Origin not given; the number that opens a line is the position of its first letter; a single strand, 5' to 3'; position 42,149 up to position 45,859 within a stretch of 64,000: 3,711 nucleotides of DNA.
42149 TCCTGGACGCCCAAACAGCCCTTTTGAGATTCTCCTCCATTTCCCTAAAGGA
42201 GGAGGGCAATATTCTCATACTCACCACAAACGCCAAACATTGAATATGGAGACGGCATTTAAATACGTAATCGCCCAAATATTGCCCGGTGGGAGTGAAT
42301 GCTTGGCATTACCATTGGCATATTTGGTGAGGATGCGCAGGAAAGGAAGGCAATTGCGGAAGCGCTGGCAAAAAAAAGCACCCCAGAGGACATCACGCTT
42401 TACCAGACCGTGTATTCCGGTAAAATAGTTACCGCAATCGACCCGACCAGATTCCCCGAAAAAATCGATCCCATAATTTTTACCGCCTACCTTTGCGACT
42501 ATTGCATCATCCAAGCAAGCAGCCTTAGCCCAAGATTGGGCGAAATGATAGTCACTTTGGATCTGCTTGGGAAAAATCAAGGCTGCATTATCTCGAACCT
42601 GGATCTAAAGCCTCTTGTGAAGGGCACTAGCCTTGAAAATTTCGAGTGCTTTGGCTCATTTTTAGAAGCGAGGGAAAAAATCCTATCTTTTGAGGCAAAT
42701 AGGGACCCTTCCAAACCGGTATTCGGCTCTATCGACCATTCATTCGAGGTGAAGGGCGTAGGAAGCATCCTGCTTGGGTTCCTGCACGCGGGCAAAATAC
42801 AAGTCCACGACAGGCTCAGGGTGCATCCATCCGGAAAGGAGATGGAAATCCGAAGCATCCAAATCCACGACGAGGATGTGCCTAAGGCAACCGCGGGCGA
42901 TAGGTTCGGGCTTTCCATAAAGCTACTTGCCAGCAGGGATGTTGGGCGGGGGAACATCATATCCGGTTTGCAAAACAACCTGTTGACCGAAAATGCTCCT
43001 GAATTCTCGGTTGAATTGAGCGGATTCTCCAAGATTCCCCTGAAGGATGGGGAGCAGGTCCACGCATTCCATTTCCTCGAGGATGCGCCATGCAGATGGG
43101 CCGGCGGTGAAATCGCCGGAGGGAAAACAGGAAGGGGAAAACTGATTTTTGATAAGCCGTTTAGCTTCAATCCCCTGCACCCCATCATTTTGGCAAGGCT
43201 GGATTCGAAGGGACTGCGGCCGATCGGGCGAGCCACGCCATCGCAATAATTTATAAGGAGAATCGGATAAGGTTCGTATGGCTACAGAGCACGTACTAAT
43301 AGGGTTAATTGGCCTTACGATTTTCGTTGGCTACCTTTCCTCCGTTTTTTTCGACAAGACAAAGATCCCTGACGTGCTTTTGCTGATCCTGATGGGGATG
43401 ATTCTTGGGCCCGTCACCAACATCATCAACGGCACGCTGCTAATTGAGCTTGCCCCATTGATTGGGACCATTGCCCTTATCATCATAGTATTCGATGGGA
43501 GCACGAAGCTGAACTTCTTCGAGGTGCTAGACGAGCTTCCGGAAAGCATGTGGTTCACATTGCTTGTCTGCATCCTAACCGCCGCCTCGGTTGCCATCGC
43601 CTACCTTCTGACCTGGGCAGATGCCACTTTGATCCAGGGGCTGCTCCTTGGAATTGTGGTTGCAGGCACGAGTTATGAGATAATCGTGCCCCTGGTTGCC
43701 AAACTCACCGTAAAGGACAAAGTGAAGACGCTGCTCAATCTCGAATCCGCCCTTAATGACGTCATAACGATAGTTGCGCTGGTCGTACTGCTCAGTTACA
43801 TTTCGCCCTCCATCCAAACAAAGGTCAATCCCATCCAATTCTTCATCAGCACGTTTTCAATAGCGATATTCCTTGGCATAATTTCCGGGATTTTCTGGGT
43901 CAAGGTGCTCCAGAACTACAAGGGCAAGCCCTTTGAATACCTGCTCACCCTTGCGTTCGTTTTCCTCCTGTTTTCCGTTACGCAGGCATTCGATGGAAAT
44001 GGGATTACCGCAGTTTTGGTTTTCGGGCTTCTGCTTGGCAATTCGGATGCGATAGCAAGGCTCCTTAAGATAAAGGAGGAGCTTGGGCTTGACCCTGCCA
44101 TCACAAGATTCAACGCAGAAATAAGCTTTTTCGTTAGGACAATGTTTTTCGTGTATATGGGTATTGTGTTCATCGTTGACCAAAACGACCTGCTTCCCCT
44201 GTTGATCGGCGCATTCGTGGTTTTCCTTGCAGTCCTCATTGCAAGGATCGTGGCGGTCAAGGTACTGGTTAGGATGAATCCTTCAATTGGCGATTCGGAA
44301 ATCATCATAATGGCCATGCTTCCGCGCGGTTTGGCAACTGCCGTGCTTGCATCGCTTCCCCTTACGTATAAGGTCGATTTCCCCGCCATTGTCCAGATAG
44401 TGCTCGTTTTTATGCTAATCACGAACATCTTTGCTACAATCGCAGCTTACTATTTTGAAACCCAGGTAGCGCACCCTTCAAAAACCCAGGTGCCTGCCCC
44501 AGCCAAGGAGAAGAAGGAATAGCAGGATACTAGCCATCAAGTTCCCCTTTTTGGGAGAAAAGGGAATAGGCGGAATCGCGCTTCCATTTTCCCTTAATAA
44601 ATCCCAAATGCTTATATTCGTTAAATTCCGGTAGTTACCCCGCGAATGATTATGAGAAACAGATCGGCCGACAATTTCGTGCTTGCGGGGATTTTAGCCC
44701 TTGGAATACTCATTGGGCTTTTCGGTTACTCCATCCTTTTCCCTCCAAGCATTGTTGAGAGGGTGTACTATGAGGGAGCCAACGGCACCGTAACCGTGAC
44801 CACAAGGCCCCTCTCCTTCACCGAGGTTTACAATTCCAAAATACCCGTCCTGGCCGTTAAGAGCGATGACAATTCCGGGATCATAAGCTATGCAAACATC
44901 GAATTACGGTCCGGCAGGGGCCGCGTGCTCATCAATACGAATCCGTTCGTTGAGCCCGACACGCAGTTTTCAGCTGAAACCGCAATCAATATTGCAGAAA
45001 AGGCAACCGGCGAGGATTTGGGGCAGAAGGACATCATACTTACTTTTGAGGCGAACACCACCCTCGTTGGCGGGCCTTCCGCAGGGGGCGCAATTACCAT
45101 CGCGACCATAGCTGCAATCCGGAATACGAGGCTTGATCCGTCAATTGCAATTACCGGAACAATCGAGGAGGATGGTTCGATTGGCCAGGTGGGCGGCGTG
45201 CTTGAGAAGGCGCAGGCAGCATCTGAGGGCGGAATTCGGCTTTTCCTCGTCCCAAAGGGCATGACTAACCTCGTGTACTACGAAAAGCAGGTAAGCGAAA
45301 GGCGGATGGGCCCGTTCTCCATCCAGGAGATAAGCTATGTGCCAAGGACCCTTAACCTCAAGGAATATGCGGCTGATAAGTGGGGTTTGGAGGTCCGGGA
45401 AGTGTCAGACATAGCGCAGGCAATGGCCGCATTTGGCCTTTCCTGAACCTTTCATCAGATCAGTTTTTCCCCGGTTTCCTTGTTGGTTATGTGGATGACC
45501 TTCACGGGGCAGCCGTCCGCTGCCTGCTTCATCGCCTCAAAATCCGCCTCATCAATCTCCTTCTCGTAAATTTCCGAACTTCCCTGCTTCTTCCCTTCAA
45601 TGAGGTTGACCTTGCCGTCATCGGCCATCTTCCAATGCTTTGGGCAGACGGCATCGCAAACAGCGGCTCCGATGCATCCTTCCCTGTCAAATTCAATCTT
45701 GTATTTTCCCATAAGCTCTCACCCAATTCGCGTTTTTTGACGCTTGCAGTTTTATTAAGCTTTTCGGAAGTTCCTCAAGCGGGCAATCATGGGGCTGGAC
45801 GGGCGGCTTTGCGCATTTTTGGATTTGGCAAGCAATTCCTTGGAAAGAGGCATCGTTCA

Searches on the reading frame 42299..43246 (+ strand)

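Call 26: search_protein_families(library=pfam, proteins=[window:42299-43246:+], max_evalue=0.001)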
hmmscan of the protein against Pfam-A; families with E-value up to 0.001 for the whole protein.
window:42299-43246:+ (316 aa): 1 family
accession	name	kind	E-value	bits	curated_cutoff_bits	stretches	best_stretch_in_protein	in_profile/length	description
PF03144.31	GTP_EFTU_D2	-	8.4e-08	33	30.3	1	155-221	1-72/73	Elongation factor Tu domain 2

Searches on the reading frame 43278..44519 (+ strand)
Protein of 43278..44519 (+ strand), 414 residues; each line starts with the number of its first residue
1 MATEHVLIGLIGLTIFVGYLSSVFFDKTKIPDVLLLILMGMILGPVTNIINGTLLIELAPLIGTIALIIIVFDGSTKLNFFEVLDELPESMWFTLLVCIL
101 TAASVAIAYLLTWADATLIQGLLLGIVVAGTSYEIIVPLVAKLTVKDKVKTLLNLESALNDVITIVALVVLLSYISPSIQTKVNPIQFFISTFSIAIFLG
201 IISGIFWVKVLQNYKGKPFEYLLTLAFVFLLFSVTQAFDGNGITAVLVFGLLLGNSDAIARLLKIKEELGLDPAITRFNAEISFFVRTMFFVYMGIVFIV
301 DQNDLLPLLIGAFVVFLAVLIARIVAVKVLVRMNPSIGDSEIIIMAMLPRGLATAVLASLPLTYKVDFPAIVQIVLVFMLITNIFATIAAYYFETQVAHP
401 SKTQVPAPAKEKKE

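Call 26: search_protein_families(library=pfam, proteins=[window:43278-44519:+], max_evalue=0.001)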
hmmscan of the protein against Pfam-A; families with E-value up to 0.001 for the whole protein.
window:43278-44519:+ (414 aa): 1 family
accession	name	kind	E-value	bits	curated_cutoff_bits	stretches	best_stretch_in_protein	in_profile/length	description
PF00999.27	Na_H_Exchanger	-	9.7e-34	117.3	26.2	1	13-387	2-366/375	Sodium/hydrogen exchanger, transmembrane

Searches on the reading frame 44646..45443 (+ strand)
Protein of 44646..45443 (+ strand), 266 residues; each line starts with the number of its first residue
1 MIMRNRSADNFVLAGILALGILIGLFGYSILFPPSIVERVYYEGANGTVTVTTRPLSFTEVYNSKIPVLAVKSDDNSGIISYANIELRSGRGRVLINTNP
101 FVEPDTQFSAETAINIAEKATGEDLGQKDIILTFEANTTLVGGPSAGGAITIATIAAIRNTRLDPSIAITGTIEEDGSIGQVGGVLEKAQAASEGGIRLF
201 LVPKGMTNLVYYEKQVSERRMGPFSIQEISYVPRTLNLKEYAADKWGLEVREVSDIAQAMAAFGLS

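Call 26: search_protein_families(library=pfam, proteins=[window:44646-45443:+], max_evalue=0.001)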
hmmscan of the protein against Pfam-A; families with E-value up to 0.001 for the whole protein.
window:44646-45443:+ (266 aa): 2 families
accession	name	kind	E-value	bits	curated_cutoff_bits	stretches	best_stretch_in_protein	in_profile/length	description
PF05362.19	Lon_C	-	1e-10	42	21.1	1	126-205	92-171/205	Lon protease (S16) C-terminal proteolytic domain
PF13541.12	ChlI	-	0.00031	21.1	27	1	121-204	36-119/121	Subunit ChlI of Mg-chelatase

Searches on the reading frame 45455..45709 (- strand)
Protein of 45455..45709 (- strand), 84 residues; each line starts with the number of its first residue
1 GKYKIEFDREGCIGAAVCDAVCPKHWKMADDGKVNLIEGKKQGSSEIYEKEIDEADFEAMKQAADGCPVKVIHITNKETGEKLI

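Call 26: search_protein_families(library=pfam, proteins=[window:45455-45709:-], max_evalue=0.001)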
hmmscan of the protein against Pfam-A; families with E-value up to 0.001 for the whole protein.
window:45455-45709:- (84 aa): 4 families
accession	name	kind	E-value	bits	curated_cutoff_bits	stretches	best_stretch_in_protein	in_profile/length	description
PF13459.11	Fer4_15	-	2.7e-12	47.6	22.4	1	5-74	1-66/66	4Fe-4S single cluster domain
PF13370.11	Fer4_13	-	2.1e-10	41.6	24.5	1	8-73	2-57/58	4Fe-4S single cluster domain of Ferredoxin I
PF13237.11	Fer4_10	-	0.00025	21.3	25.5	1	5-40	2-22/53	4Fe-4S dicluster domain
PF12838.12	Fer4_7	-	0.00034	21.4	27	0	12-71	2-52/52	4Fe-4S dicluster domain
